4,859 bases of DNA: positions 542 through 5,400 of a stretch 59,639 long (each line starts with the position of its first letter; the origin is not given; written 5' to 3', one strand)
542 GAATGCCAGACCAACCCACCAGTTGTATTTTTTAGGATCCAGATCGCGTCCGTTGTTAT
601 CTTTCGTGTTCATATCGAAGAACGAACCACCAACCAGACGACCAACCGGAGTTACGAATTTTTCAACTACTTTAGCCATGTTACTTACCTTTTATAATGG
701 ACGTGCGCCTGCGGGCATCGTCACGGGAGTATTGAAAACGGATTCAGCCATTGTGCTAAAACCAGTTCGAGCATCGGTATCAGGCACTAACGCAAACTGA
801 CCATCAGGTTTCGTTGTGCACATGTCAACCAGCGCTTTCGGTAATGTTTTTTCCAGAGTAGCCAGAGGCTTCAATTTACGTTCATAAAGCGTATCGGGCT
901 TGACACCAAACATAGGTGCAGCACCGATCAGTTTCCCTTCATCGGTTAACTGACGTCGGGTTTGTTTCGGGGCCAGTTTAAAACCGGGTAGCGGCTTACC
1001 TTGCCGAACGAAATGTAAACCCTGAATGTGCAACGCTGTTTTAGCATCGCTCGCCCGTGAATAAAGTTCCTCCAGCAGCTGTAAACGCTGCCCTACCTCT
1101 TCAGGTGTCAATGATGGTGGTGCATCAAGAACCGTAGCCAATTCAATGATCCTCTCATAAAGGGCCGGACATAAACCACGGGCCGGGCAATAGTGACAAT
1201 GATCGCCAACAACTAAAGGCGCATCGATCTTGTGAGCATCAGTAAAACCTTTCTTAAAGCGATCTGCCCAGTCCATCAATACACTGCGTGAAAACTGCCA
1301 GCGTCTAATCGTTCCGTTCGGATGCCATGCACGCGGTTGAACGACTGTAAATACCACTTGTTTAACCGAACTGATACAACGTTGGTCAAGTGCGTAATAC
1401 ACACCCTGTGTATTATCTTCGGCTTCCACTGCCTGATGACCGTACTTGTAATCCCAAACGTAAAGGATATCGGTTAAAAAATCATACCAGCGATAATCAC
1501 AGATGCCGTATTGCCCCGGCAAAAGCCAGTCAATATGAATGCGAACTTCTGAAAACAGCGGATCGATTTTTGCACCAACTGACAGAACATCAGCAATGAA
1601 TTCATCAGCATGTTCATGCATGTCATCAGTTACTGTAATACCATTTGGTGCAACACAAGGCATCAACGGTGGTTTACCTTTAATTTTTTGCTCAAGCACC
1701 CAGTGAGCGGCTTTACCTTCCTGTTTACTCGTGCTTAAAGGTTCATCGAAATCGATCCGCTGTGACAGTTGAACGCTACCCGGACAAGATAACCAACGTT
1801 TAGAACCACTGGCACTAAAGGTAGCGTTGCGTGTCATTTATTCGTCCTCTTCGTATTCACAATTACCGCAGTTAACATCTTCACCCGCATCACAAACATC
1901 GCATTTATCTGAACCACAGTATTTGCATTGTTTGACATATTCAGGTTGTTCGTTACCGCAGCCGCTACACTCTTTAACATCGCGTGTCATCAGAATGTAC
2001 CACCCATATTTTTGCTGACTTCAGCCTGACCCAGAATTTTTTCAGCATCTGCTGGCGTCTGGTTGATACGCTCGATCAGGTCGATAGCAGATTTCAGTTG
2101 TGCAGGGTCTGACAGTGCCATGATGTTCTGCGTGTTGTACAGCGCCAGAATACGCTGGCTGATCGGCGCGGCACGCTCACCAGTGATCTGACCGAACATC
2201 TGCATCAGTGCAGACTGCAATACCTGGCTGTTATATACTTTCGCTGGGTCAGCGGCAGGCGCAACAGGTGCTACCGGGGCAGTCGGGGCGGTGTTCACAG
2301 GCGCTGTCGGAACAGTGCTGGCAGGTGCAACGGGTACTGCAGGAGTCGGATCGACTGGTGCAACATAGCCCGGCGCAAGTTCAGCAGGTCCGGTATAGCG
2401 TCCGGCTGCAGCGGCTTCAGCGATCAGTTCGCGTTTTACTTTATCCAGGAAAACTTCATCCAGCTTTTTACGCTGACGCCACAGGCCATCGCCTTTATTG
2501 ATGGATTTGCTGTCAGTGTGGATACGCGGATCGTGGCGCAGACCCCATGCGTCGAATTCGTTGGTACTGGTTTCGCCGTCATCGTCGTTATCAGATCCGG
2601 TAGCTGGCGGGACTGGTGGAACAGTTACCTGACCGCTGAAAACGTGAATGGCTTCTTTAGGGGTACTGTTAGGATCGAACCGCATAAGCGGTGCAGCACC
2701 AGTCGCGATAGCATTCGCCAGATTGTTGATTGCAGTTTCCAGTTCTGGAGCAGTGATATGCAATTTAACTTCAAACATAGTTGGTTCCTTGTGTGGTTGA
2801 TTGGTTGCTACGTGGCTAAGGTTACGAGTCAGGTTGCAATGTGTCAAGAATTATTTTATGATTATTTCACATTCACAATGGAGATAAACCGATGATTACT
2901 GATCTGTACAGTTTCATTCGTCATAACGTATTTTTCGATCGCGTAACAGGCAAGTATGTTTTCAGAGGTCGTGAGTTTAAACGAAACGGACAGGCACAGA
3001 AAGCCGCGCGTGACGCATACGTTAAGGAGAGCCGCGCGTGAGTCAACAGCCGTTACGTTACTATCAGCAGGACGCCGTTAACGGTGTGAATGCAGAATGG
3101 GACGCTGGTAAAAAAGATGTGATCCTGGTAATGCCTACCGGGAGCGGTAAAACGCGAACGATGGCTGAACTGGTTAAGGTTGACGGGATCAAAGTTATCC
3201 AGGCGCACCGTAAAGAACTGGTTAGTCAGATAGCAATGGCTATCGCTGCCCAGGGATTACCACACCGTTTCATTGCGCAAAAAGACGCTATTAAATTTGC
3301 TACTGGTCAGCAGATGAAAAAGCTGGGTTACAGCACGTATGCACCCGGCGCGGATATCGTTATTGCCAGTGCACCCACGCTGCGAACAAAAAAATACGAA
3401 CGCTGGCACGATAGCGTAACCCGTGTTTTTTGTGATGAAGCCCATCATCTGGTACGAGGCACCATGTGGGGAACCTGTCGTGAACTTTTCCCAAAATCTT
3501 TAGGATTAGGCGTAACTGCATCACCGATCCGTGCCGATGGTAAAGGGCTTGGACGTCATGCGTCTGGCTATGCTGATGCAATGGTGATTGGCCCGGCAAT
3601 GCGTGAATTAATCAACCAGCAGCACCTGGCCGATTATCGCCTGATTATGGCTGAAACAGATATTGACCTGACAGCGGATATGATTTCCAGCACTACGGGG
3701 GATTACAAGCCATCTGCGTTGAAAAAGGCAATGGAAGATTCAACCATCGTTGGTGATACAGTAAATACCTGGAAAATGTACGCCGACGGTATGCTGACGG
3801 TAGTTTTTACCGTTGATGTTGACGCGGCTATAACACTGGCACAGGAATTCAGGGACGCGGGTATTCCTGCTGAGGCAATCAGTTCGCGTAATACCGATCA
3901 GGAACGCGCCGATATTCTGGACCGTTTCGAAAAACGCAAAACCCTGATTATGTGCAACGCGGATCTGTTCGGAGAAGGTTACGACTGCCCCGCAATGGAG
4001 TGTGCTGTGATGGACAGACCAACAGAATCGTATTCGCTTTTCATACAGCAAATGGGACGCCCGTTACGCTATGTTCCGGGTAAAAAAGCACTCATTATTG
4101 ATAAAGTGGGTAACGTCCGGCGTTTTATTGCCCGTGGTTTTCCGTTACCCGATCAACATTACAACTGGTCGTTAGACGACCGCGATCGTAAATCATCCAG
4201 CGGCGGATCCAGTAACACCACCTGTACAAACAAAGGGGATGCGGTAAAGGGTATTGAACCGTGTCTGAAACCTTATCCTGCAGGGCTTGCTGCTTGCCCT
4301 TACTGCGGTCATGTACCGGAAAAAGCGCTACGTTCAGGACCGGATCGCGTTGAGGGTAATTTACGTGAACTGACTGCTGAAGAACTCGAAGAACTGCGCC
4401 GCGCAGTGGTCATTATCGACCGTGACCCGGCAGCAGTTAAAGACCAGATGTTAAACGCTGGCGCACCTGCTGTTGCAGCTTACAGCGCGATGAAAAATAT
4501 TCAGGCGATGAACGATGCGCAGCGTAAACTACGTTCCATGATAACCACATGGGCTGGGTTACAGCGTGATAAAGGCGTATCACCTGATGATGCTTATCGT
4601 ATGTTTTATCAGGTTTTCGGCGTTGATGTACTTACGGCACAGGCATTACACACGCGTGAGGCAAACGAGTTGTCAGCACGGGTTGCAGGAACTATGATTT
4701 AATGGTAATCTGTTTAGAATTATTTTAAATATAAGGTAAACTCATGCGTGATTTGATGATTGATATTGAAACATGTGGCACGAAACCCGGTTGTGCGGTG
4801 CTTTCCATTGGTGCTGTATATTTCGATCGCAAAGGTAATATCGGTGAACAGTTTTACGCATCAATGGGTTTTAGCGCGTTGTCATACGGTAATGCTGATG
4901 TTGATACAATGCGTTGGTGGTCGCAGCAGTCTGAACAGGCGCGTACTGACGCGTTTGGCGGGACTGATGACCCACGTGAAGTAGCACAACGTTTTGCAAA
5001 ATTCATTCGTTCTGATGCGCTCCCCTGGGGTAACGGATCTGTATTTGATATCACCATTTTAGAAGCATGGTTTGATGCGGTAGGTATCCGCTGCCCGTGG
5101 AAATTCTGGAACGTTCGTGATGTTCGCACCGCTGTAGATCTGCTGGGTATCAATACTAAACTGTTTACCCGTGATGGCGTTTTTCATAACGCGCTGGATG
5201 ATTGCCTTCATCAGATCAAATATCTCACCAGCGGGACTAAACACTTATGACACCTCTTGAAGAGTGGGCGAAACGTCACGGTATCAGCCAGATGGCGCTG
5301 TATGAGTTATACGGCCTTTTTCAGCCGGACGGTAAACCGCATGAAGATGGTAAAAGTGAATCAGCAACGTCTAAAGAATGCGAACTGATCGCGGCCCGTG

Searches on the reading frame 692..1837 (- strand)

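Call 39: search_protein_families(library=pfam, proteins=[window:692-1837:-], max_evalue=0.01)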
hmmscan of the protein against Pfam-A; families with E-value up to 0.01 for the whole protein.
window:692-1837:- (381 aa): 2 families
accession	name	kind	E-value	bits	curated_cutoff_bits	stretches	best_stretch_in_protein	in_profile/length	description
PF10926.14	DUF2800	-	2.8e-52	178.6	21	1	5-357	2-367/368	Protein of unknown function (DUF2800)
PF12705.13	PDDEXK_1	-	1.2e-05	25.9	22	0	125-224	138-247/247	PD-(D/E)XK nuclease superfamily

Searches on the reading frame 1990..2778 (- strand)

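Call 38: search_protein_families(library=phrogs, proteins=[window:1990-2778:-], max_evalue=0.001)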
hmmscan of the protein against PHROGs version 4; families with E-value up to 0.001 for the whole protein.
window:1990-2778:- (262 aa): 2 families
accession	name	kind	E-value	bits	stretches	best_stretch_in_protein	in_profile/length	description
phrog_27827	-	unknown function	1.1e-141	471.4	1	1-262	1-253/253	-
phrog_11133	-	unknown function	2.5e-05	25.2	1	69-197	131-275/320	-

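Call 39: search_protein_families(library=pfam, proteins=[window:1990-2778:-], max_evalue=0.01)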
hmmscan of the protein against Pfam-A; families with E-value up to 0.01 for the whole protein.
window:1990-2778:- (262 aa): 0 families

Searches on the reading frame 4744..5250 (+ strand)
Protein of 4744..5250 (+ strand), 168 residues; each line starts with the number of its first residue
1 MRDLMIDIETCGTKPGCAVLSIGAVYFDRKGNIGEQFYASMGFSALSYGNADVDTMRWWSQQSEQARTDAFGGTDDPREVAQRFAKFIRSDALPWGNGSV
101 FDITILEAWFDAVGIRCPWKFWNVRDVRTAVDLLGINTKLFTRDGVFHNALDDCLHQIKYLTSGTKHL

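Call 80: search_protein_families(library=pfam, proteins=[window:4744-5250:+], max_evalue=0.01)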
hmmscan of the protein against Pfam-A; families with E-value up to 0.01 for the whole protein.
window:4744-5250:+ (168 aa): 2 families
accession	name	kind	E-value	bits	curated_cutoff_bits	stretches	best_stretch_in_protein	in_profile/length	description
PF16473.11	Rv2179c-like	-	7.9e-47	159.7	27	1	3-162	2-174/177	3'-5' exoribonuclease Rv2179c-like domain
PF00929.31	RNase_T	-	5e-07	30.8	24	1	5-158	2-161/164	Exonuclease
